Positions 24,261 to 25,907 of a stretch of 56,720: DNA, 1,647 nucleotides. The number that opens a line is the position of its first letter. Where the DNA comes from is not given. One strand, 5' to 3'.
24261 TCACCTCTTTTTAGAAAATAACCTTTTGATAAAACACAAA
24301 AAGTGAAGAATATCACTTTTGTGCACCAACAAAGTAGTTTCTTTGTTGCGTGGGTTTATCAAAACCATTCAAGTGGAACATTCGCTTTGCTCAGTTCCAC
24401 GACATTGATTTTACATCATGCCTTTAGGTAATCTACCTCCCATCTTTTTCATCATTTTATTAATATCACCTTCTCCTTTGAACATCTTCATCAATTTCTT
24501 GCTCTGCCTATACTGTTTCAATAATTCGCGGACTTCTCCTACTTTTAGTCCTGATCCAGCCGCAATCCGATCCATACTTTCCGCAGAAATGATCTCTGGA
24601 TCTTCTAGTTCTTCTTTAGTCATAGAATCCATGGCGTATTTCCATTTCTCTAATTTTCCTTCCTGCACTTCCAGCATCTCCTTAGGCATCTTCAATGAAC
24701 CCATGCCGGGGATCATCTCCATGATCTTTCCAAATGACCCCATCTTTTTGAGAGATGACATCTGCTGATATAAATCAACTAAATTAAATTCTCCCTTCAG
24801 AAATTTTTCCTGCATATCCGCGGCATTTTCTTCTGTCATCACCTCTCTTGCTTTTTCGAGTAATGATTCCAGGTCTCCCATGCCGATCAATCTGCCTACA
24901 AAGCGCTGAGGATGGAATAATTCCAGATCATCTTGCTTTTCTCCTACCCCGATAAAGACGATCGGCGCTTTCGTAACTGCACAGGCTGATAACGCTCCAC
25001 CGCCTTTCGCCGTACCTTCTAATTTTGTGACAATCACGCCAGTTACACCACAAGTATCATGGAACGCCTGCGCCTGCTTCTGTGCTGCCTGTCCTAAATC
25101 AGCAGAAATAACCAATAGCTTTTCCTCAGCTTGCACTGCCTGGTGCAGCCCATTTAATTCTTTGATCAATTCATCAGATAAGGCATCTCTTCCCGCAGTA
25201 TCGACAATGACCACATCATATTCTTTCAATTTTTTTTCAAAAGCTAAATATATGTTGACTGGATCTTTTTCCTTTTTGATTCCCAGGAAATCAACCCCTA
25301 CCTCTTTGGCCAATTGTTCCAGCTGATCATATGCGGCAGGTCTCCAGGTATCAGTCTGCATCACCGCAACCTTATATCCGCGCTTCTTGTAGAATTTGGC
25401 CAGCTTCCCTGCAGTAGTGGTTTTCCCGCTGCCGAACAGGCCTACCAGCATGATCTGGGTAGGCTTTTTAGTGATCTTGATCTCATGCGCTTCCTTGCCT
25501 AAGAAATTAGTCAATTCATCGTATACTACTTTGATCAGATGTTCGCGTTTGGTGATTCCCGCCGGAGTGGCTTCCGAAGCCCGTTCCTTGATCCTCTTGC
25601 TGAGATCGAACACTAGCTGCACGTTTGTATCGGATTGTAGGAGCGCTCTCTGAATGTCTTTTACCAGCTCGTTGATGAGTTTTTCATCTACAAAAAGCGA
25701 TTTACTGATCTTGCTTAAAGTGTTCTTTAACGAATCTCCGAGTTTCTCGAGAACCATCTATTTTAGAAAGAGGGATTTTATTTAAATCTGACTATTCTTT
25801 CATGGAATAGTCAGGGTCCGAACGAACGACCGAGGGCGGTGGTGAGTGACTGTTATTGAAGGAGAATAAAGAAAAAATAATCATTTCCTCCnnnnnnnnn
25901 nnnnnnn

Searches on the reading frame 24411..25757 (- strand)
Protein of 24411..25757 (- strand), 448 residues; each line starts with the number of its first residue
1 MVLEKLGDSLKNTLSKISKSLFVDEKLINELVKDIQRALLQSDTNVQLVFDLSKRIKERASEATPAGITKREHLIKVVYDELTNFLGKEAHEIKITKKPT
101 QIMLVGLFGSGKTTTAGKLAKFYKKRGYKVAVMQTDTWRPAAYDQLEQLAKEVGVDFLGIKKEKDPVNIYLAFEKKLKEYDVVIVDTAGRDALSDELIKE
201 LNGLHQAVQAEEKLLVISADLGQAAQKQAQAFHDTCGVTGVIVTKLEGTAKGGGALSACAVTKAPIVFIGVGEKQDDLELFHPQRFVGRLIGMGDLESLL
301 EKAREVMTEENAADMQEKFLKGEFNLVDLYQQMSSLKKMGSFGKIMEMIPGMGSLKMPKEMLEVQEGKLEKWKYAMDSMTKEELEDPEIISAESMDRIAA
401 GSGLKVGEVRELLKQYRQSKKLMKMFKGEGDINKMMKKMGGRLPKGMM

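Call 14: search_protein_families(library=pfam, proteins=[window:24411-25757:-], max_evalue=0.01)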
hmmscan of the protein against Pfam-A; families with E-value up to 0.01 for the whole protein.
window:24411-25757:- (448 aa): 21 families
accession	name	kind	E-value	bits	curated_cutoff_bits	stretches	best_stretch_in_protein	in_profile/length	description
PF00448.28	SRP54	-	1e-66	224.8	22.7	1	100-291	2-195/196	SRP54-type protein, GTPase domain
PF02978.25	SRP_SPB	-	3.5e-28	98.3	27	1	323-423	1-91/91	Signal peptide binding domain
PF02881.24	SRP54_N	-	1e-14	54.9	22.4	1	6-82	1-75/75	SRP54-type protein, helical bundle domain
PF13401.12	AAA_22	-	3.9e-06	27.6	27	1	101-215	7-116/130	AAA domain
PF01656.29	CbiA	-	4.4e-06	27.1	25.4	1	109-250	9-87/125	CobQ/CobB/MinD/ParA nucleotide binding domain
PF13604.12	AAA_30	-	6.9e-05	23.1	27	1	100-191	19-100/191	AAA domain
PF13479.12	AAA_24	-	0.00026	21.3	27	1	99-189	2-74/195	AAA domain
PF08433.16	KTI12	-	0.00054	20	22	1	102-187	4-78/271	Chromatin associated protein KTI12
PF13671.12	AAA_33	-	0.0012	19.6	27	1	102-230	2-117/143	AAA domain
PF01583.26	APS_kinase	-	0.0015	19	21.1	1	99-147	2-50/152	Adenylylsulphate kinase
PF02492.25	cobW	-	0.0015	18.6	20.7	0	102-243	3-149/180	CobW/HypB/UreG, nucleotide-binding domain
PF03029.23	ATP_bind_1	-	0.0017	18.7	27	1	105-136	2-33/240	Conserved hypothetical ATP binding protein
PF20720.3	nSTAND3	-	0.0021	18.2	27.2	1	94-135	12-54/155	Novel STAND NTPase 3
PF13614.12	AAA_31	-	0.0029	18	27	0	109-138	12-41/177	AAA domain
PF06414.18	Zeta_toxin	-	0.0035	17.2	22.3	1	95-145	12-63/199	Zeta toxin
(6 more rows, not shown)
